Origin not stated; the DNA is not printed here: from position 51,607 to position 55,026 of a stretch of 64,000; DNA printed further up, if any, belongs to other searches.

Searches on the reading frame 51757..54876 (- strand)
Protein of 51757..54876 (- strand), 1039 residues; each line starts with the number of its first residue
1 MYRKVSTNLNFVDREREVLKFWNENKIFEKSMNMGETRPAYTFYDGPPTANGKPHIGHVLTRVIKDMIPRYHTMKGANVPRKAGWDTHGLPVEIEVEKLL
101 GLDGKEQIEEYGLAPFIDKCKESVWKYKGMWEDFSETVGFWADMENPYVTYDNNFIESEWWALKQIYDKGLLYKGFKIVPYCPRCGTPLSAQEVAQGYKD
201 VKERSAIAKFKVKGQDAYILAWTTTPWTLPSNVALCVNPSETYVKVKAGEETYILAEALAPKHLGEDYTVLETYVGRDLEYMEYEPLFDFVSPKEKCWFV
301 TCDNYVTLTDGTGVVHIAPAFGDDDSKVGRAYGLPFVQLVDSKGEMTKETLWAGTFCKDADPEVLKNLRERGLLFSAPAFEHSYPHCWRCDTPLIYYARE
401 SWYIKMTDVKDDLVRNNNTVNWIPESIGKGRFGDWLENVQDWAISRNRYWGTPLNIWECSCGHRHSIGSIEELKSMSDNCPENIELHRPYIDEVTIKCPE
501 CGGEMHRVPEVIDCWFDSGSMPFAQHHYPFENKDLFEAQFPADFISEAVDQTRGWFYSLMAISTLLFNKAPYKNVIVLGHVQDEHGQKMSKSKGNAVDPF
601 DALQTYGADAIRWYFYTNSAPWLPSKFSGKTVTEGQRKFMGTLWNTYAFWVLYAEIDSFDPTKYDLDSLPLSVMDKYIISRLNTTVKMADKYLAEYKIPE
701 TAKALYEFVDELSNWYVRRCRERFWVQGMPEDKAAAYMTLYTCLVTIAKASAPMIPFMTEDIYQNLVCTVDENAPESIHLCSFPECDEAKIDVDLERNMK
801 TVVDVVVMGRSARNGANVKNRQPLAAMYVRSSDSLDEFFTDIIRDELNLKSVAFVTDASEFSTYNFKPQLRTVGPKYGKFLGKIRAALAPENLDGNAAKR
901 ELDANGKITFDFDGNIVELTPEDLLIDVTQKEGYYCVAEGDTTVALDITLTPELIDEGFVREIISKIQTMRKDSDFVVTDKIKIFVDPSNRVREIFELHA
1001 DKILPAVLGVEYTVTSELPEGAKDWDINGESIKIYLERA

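Call 82: search_protein_families(library=pfam, proteins=[window:51757-54876:-], max_evalue=0.00001)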
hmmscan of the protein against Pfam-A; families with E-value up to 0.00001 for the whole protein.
window:51757-54876:- (1039 aa): 4 families
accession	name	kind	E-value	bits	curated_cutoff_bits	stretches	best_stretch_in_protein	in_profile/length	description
PF00133.28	tRNA-synt_1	-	1.3e-131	439.6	22.7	1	18-618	2-404/414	tRNA synthetases class I (I, L, M and V)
PF19302.4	DUF5915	-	6.3e-50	169.9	27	1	841-1038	2-194/195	Domain of unknown function (DUF5915)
PF08264.19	Anticodon_1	-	3.4e-32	111.8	25.1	1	675-825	1-145/148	Anticodon-binding domain of tRNA ligase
PF09334.17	tRNA-synt_1g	-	2.7e-21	76.3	20.1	2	50-111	10-70/391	tRNA synthetases class I (M)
